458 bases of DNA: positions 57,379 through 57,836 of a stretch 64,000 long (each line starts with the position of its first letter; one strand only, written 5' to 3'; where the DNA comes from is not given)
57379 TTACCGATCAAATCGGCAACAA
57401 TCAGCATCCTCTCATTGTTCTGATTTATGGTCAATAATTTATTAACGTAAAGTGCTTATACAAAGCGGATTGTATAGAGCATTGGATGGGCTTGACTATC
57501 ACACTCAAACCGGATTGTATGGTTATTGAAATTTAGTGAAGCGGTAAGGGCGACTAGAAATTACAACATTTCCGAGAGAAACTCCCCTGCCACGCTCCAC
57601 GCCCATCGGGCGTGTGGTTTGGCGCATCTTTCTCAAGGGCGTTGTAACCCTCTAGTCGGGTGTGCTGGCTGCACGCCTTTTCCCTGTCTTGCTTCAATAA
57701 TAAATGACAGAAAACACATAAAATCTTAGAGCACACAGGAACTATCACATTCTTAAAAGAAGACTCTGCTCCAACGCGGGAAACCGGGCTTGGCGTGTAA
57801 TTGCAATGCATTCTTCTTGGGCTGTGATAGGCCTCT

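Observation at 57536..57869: Unassigned structured-RNA-like motif: four copies with compensatory base changes, each ending in a hairpin+U-tract, three just upstream of unrelated small secreted/anchored ORFs (tandem pair here)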

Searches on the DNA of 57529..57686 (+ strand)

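Call 24: build_rna_model(alignment_id=A5)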
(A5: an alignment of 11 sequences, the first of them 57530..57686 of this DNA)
Model R1 built from alignment A5 (11 sequences, 163 columns); structure: RNAalifold consensus.
model positions 157; base pairs 42; branch points 1; effective number of sequences 1.1; information 0.589 bits per position. Calibrated on 0.2 Mb of random sequence (short: E-values are rough).
structure used (alignment columns):
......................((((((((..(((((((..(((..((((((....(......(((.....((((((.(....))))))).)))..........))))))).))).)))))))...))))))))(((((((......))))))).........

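Call 25: search_with_rna_model(model_id=R1, sources=[window, L001, L003, L004, L005, L006, L008, L009, L011, L012, L013, L014, L016, L018, L019], max_evalue=1, make_alignment=true)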
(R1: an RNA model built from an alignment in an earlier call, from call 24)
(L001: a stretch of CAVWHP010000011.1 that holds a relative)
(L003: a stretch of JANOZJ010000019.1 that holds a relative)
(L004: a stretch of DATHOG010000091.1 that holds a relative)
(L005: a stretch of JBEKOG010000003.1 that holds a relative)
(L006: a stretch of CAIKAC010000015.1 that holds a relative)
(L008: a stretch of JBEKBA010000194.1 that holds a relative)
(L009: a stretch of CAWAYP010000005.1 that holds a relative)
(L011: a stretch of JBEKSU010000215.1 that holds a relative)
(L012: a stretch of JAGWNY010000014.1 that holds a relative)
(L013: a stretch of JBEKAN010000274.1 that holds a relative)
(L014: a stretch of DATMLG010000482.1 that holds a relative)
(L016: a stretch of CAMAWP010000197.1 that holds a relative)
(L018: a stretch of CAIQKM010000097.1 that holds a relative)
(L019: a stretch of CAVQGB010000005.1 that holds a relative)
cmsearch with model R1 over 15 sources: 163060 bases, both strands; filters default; matches with E-value up to 1: 28.
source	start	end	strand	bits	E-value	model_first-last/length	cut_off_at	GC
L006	446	603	+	185.7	1.5e-46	1-157/157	no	0.52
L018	7208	7365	+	185.7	1.5e-46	1-157/157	no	0.52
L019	5707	5863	+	184.4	3.1e-46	1-157/157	no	0.54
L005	3724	3880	+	182.2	1.2e-45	1-157/157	no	0.5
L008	2292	2448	+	179.3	6.8e-45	1-157/157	no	0.55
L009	2742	2898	+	179.2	7.2e-45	1-157/157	no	0.57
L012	2364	2520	+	178.1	1.4e-44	1-157/157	no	0.54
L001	480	635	+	176.3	4.1e-44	1-157/157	no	0.54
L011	2124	2277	-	173.5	2.2e-43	1-157/157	no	0.53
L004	2776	2937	+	161.4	3.2e-40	1-157/157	no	0.51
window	52257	52411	-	161.2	3.5e-40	1-157/157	no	0.53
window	57529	57686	+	157.3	3.7e-39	1-157/157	no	0.54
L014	7548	7703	+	99.1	5.5e-24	1-157/157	no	0.58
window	61413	61573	-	61.8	3e-14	1-157/157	no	0.58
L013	5202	5366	+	51.7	1.4e-11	1-157/157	no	0.59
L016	3260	3427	+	50.4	2.9e-11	1-157/157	no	0.55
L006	468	574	-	29.7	7.2e-06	23-129/157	no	0.53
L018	7230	7336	-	29.7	7.2e-06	23-129/157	no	0.53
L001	502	607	-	25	0.00012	23-129/157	no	0.55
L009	2764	2870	-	23.9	0.00023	23-129/157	no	0.57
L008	2314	2420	-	23.8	0.00026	23-129/157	no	0.56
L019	5729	5835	-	22.3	0.00061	23-129/157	no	0.54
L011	2152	2255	+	21.6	0.00092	23-129/157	no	0.54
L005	3746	3852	-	20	0.0025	23-129/157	no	0.5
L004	2798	2909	-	16.6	0.019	23-129/157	no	0.51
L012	2430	2450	-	11.6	0.38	66-86/157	no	0.71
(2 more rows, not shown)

Alignment A6: 28 matches aligned to the model, 243 columns, each read 5' to 3' on its own strand. Consensus structure (alignment columns), stored with it:
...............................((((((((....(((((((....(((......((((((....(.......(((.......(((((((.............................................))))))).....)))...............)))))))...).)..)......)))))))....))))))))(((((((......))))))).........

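Call 31: search_with_rna_model(model_id=R1, sources=[L022, L023, L024, L025, L026, L027, L028, L029, L030, L031, L032, L033, L034, L035, L036, L037, L038, L039, L040, L041, L042, L043, L044, L045, L046, L047, L048, L049, L050, L051, L052, L053, L054, L055, L056, L057, L058, L059, L060, L061, L062, L063, L064, L065, L066, L067, L068, L069, L070, L071, L072, L073, L074, L075, L076, L077, L078, L079, L080, L081, L082, L083, L084, L085, L086, L087, L088, L089, L090, L091, L092, L093, L094, L095, L096, L097, L098, L099, L100, L101], max_evalue=0.001, make_alignment=false)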
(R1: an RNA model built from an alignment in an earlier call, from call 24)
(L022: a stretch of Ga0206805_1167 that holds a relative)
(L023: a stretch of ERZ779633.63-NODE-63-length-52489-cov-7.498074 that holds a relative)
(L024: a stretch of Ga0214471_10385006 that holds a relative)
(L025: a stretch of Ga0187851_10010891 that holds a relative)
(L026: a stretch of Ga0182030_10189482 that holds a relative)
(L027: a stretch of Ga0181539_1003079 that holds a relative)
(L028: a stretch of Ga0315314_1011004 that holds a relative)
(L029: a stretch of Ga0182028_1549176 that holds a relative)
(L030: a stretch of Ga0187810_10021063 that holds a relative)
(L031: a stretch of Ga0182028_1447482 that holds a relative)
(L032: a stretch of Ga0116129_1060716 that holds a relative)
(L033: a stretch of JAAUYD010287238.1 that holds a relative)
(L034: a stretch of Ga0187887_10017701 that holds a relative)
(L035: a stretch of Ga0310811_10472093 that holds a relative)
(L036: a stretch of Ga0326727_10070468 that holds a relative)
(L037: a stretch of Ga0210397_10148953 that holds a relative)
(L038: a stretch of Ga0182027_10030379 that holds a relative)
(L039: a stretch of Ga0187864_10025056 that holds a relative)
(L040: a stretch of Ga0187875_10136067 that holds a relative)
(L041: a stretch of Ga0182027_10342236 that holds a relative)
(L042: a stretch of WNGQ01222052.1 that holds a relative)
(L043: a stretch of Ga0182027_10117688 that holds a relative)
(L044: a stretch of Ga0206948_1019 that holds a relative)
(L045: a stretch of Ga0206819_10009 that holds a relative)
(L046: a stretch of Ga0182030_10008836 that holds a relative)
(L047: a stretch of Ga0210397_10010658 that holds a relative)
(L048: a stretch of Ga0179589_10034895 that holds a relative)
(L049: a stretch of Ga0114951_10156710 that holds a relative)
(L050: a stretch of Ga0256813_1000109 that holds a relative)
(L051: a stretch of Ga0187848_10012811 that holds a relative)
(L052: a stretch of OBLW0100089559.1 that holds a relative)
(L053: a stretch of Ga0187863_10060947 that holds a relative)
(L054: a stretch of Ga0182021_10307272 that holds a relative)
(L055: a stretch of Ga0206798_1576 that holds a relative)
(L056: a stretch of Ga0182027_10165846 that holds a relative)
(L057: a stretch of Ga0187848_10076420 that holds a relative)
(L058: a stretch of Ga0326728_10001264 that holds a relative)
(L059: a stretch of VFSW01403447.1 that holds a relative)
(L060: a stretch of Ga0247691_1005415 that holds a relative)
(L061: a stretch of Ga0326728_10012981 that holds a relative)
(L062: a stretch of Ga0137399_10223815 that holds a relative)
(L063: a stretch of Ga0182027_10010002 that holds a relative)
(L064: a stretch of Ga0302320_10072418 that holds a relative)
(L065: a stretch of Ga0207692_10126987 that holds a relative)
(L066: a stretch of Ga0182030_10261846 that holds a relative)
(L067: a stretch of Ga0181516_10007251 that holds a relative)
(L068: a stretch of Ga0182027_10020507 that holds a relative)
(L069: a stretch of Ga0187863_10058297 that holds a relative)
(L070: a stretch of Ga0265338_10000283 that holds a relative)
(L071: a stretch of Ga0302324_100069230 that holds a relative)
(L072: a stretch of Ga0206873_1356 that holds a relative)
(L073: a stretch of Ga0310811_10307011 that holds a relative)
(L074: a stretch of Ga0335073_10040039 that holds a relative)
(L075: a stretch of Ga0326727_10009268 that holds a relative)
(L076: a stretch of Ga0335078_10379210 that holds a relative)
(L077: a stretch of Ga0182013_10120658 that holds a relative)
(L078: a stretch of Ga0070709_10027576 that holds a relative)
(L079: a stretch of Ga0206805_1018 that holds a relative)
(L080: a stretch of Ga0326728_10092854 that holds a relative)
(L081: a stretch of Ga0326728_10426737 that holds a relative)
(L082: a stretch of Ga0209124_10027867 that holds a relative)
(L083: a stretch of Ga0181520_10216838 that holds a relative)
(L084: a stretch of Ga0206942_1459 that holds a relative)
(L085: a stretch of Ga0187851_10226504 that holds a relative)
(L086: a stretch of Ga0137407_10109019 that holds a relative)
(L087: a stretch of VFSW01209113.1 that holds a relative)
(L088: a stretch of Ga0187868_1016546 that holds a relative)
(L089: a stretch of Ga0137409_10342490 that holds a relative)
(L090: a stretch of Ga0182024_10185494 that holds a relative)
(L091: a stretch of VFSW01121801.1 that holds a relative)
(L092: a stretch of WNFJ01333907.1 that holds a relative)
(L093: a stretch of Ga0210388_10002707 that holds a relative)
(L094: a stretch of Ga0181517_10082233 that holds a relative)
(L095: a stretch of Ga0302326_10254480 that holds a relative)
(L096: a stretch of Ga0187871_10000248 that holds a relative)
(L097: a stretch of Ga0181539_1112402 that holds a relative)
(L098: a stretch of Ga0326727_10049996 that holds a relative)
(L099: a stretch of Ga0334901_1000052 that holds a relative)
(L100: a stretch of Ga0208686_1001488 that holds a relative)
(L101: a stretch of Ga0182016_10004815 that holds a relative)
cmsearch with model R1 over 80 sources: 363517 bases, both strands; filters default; matches with E-value up to 0.001: 80.
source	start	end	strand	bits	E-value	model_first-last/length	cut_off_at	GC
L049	463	620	-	185.7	3.3e-46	1-157/157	no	0.52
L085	944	1100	+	184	9.1e-46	1-157/157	no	0.55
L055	1959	2115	-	183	1.7e-45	1-157/157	no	0.57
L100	7763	7919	-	182.2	2.6e-45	1-157/157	no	0.5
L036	712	869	+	179.9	1e-44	1-157/157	no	0.53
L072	5543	5700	+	177.6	4.1e-44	1-157/157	no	0.54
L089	277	430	-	175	2e-43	1-157/157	no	0.54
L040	93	250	-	173.7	4.4e-43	1-157/157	no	0.51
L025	498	651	-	173.5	5e-43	1-157/157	no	0.53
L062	31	187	+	170.8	2.5e-42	1-157/157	no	0.52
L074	5853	6009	-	169.9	4.3e-42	1-157/157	no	0.59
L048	1331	1488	-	168.4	1.1e-41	1-157/157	no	0.54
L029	1786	1942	-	167.4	1.9e-41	1-157/157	no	0.5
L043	1975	2131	+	167.4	1.9e-41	1-157/157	no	0.5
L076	858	1012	-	164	1.5e-40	1-157/157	no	0.57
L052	1035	1187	+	162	4.9e-40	1-157/157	no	0.56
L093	5530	5691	-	161.4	7.1e-40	1-157/157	no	0.51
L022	618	772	-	160.9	9.4e-40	1-157/157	no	0.52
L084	223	377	-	160.9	9.6e-40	1-157/157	no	0.53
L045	2605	2759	-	152.5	1.5e-37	1-157/157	no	0.57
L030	1568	1719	-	149.8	7.4e-37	1-157/157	no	0.54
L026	242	400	-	148.5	1.6e-36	1-157/157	no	0.57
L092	594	747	-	145.3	1.1e-35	1-157/157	no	0.57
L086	1248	1403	+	142.4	6.3e-35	1-157/157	no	0.56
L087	1788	1943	-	138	9.1e-34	1-157/157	no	0.56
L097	557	714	+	134.2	8.9e-33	1-157/157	no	0.58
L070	819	972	+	133.4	1.4e-32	1-157/157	no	0.6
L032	950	1107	-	100.6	5.3e-24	1-157/157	no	0.52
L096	4495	4648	+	99.6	9.1e-24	1-157/157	no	0.58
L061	10349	10504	-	96.1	7.5e-23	1-157/157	no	0.58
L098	4080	4235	-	96.1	7.5e-23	1-157/157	no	0.58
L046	3485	3640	-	95.3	1.2e-22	1-157/157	no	0.57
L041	625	780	-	94.5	2e-22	1-157/157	no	0.54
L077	984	1139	+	94.5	2e-22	1-157/157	no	0.54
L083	994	1151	-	91.6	1.1e-21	1-157/157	no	0.59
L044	4406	4561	-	90.5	2.2e-21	1-157/157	no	0.56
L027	14341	14496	-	90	3e-21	1-157/157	no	0.54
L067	3351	3508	+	87.8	1.1e-20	1-157/157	no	0.58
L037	954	1113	+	84.7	7.3e-20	1-157/157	no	0.61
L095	401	560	+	82.3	3.1e-19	1-157/157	no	0.56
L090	2595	2748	+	78.8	2.6e-18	1-157/157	no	0.6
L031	274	436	+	76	1.3e-17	1-157/157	no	0.61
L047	3260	3423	-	75.9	1.4e-17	1-157/157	no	0.54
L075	3163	3327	-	74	4.4e-17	1-157/157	no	0.56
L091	1464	1618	-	72.6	1.1e-16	1-157/157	no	0.59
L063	12337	12500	+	71.6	1.9e-16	1-157/157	no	0.62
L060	1318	1474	+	71.1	2.6e-16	1-157/157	no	0.58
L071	5291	5455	-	69.4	6.9e-16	1-157/157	no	0.6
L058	178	341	-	68.7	1.1e-15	1-157/157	no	0.6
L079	293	449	-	67.9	1.8e-15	1-157/157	no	0.55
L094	1698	1861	-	67.6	2.1e-15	1-157/157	no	0.61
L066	785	948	-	65.9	5.8e-15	1-157/157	no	0.6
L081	718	882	+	65.4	7.7e-15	1-157/157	no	0.6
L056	1317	1482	-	65.1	9.5e-15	1-157/157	no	0.61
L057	85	241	+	64.3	1.5e-14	1-157/157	no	0.62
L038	5163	5326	+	64.1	1.7e-14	1-157/157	no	0.61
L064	3765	3928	-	64.1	1.7e-14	1-157/157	no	0.61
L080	2570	2734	+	63.8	2e-14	1-157/157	no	0.61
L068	1785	1949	-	63.8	2e-14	1-157/157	no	0.61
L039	3084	3247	+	62.8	3.6e-14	1-157/157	no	0.6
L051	2643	2806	+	62.8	3.6e-14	1-157/157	no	0.6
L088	443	606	+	62.8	3.6e-14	1-157/157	no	0.6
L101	11698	11861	-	62.6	4.3e-14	1-157/157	no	0.6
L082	2250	2317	-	61.9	6.3e-14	90-157/157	5'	0.53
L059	940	1099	-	54.9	4.3e-12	1-157/157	no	0.56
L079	3088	3254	-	51.5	3.2e-11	1-157/157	no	0.51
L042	1411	1469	-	36.5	2.8e-07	100-157/157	5'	0.64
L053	638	811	+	32.9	2.3e-06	1-157/157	no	0.6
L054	1790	1869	-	32.5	3e-06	80-157/157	5'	0.62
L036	734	841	-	31.2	6.6e-06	23-129/157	no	0.54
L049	492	598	+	29.7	1.6e-05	23-129/157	no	0.53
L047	3460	3625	-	29.5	1.8e-05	1-157/157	no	0.53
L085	966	1072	-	27.5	5.9e-05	23-129/157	no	0.55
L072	5565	5672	-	27.5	6e-05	23-129/157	no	0.55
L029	1815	1919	+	26.1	0.00014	24-128/157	no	0.5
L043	1998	2102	-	26.1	0.00014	24-128/157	no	0.5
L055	1987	2093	+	25.8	0.00016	23-129/157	no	0.56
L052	1057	1159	-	24.2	0.00044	23-129/157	no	0.58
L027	14369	14473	+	24.1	0.00046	23-129/157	no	0.54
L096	4516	4620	-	23.9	0.00051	23-129/157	no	0.57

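Call 32: search_with_rna_model(model_id=R1, sources=[window, L001, L004, L005, L008, L009, L011, L012, L013, L014, L016, L018, L019, L022, L023, L024, L025, L026, L027, L028, L029, L030, L031, L032, L033, L034, L035, L036, L037, L038, L039, L040, L041, L042, L043, L044, L045, L046, L047, L048, L049, L050, L051, L052, L053, L054, L055, L056, L057, L058, L059, L060, L061, L062, L063, L064, L065, L066, L067, L068, L069, L070, L071, L072, L073, L074, L075, L076, L077, L078, L079, L080, L081, L082, L083, L084, L085, L086, L087, L088, L089, L090, L091, L092, L093, L094, L095, L096, L097, L098, L099, L100, L101], max_evalue=0.000006, make_alignment=true)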
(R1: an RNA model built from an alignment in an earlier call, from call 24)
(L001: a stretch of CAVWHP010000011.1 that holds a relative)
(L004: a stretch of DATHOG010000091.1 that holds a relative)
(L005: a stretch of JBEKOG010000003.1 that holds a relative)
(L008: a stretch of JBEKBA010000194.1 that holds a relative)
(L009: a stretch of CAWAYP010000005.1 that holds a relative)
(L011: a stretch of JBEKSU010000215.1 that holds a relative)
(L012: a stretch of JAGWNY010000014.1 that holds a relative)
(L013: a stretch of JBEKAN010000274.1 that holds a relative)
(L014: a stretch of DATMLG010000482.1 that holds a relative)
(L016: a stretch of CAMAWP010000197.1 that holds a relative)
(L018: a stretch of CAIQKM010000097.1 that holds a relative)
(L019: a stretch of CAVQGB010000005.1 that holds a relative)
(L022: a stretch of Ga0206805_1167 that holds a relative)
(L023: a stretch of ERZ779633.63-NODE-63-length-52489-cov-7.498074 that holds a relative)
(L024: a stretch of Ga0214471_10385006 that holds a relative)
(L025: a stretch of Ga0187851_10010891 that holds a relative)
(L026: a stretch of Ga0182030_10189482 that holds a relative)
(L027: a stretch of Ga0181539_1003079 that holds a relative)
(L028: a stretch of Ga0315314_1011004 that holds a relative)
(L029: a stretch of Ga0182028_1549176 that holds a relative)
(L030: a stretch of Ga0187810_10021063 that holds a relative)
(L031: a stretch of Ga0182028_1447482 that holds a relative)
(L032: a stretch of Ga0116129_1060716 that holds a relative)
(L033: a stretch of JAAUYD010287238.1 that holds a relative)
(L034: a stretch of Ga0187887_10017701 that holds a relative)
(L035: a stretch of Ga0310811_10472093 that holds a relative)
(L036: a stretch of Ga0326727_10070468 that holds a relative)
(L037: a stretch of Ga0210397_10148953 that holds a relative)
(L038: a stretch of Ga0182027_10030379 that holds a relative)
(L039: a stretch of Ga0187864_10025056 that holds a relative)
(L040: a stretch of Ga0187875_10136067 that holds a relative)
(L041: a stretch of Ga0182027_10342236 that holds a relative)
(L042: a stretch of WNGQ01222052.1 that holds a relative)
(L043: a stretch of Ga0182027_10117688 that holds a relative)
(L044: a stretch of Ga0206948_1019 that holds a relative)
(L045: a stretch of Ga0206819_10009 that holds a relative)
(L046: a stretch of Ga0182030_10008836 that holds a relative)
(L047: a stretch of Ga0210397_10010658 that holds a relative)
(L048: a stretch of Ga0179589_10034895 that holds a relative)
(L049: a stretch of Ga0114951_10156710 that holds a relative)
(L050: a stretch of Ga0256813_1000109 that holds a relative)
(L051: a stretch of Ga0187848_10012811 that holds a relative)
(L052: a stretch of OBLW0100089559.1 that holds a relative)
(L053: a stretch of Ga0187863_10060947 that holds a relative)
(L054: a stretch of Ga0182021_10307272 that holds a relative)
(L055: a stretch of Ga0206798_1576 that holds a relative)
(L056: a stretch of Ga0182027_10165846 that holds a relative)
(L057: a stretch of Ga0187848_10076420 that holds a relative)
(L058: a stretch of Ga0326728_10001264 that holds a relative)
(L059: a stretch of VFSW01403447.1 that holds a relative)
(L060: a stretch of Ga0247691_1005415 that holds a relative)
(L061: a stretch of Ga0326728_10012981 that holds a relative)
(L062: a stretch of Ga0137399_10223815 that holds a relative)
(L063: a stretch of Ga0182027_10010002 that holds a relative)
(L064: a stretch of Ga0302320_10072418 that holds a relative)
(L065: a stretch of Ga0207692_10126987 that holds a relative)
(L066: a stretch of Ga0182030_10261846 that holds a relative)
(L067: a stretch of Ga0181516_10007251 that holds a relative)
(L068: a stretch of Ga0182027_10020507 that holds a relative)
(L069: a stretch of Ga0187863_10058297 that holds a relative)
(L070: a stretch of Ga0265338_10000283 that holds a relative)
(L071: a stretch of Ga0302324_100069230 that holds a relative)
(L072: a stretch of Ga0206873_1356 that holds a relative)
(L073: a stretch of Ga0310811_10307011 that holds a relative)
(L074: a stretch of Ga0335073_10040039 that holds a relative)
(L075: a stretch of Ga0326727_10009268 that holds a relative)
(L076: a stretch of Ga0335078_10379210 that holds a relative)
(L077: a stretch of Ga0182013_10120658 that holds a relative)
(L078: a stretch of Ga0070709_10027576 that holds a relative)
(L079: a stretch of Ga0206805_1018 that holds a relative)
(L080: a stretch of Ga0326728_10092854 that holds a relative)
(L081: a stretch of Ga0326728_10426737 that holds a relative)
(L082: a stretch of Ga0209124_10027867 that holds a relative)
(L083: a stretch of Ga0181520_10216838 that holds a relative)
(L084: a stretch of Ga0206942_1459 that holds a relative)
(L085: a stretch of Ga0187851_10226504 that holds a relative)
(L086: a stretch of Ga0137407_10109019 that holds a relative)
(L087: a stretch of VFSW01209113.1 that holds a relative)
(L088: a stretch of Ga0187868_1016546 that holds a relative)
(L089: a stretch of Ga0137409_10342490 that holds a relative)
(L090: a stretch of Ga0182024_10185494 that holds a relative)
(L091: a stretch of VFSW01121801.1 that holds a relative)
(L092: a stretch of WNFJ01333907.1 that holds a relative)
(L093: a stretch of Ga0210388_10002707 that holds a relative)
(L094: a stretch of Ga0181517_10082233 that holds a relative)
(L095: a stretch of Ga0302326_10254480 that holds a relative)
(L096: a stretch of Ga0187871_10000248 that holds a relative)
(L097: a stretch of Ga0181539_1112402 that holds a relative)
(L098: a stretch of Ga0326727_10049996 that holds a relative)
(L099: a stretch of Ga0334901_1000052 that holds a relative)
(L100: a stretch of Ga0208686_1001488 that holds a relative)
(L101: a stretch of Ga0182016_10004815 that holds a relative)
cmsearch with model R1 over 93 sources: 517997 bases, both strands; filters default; matches with E-value up to 0.000006: 85.
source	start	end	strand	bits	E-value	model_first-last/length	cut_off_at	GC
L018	7208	7365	+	185.7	4.7e-46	1-157/157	no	0.52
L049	463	620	-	185.7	4.7e-46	1-157/157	no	0.52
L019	5707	5863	+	184.4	9.8e-46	1-157/157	no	0.54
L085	944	1100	+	184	1.3e-45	1-157/157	no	0.55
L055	1959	2115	-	183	2.4e-45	1-157/157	no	0.57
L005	3724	3880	+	182.2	3.7e-45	1-157/157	no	0.5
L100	7763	7919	-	182.2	3.7e-45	1-157/157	no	0.5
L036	712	869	+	179.9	1.5e-44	1-157/157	no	0.53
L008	2292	2448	+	179.3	2.2e-44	1-157/157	no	0.55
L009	2742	2898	+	179.2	2.3e-44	1-157/157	no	0.57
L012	2364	2520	+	178.1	4.4e-44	1-157/157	no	0.54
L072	5543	5700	+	177.6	5.9e-44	1-157/157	no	0.54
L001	480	635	+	176.3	1.3e-43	1-157/157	no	0.54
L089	277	430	-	175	2.9e-43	1-157/157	no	0.54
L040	93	250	-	173.7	6.2e-43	1-157/157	no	0.51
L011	2124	2277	-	173.5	7.1e-43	1-157/157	no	0.53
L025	498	651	-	173.5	7.1e-43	1-157/157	no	0.53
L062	31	187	+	170.8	3.5e-42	1-157/157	no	0.52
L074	5853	6009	-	169.9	6.1e-42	1-157/157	no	0.59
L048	1331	1488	-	168.4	1.5e-41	1-157/157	no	0.54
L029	1786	1942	-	167.4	2.8e-41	1-157/157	no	0.5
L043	1975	2131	+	167.4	2.8e-41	1-157/157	no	0.5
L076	858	1012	-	164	2.2e-40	1-157/157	no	0.57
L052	1035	1187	+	162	7e-40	1-157/157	no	0.56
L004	2776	2937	+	161.4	1e-39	1-157/157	no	0.51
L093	5530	5691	-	161.4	1e-39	1-157/157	no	0.51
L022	618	772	-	160.9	1.3e-39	1-157/157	no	0.52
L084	223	377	-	160.9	1.4e-39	1-157/157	no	0.53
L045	2605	2759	-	152.5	2.2e-37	1-157/157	no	0.57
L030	1568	1719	-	149.8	1.1e-36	1-157/157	no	0.54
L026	242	400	-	148.5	2.3e-36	1-157/157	no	0.57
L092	594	747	-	145.3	1.6e-35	1-157/157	no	0.57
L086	1248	1403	+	142.4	9e-35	1-157/157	no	0.56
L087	1788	1943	-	138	1.3e-33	1-157/157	no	0.56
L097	557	714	+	134.2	1.3e-32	1-157/157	no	0.58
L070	819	972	+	133.4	2e-32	1-157/157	no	0.6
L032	950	1107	-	100.6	7.5e-24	1-157/157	no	0.52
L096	4495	4648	+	99.6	1.3e-23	1-157/157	no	0.58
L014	7548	7703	+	99.1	1.8e-23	1-157/157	no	0.58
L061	10349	10504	-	96.1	1.1e-22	1-157/157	no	0.58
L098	4080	4235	-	96.1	1.1e-22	1-157/157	no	0.58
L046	3485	3640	-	95.3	1.7e-22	1-157/157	no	0.57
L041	625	780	-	94.5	2.9e-22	1-157/157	no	0.54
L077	984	1139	+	94.5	2.9e-22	1-157/157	no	0.54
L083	994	1151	-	91.6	1.6e-21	1-157/157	no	0.59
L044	4406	4561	-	90.5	3.1e-21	1-157/157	no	0.56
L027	14341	14496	-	90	4.2e-21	1-157/157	no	0.54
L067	3351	3508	+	87.8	1.6e-20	1-157/157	no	0.58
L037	954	1113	+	84.7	1e-19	1-157/157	no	0.61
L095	401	560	+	82.3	4.5e-19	1-157/157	no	0.56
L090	2595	2748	+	78.8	3.6e-18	1-157/157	no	0.6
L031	274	436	+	76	1.9e-17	1-157/157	no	0.61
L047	3260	3423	-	75.9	2e-17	1-157/157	no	0.54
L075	3163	3327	-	74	6.3e-17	1-157/157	no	0.56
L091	1464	1618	-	72.6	1.5e-16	1-157/157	no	0.59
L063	12337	12500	+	71.6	2.6e-16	1-157/157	no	0.62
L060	1318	1474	+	71.1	3.6e-16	1-157/157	no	0.58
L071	5291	5455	-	69.4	9.9e-16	1-157/157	no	0.6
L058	178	341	-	68.7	1.6e-15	1-157/157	no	0.6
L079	293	449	-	67.9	2.5e-15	1-157/157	no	0.55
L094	1698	1861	-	67.6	3e-15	1-157/157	no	0.61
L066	785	948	-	65.9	8.3e-15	1-157/157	no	0.6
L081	718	882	+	65.4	1.1e-14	1-157/157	no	0.6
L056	1317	1482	-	65.1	1.4e-14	1-157/157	no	0.61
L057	85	241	+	64.3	2.2e-14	1-157/157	no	0.62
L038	5163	5326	+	64.1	2.4e-14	1-157/157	no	0.61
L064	3765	3928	-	64.1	2.4e-14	1-157/157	no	0.61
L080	2570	2734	+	63.8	2.9e-14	1-157/157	no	0.61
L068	1785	1949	-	63.8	2.9e-14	1-157/157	no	0.61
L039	3084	3247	+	62.8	5.2e-14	1-157/157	no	0.6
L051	2643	2806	+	62.8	5.2e-14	1-157/157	no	0.6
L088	443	606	+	62.8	5.2e-14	1-157/157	no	0.6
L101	11698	11861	-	62.6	6.1e-14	1-157/157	no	0.6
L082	2250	2317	-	61.9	9e-14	90-157/157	5'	0.53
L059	940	1099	-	54.9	6.1e-12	1-157/157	no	0.56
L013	5202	5366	+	51.7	4.3e-11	1-157/157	no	0.59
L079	3088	3254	-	51.5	4.6e-11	1-157/157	no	0.51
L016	3260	3427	+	50.4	9.3e-11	1-157/157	no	0.55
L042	1411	1469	-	36.5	3.9e-07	100-157/157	5'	0.64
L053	638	811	+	32.9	3.3e-06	1-157/157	no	0.6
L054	1790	1869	-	32.5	4.2e-06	80-157/157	5'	0.62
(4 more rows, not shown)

Alignment A7: 85 matches aligned to the model, 331 columns, each read 5' to 3' on its own strand. Consensus structure (alignment columns), stored with it:
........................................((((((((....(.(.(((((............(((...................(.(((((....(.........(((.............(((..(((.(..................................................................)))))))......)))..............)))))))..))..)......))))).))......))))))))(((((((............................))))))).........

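Call 72: search_dna_similar(query=window:57529-57686:+, collection=plasmids, mode=distant, max_evalue=0.001)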
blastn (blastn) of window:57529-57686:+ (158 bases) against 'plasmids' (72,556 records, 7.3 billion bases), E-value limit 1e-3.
No match.
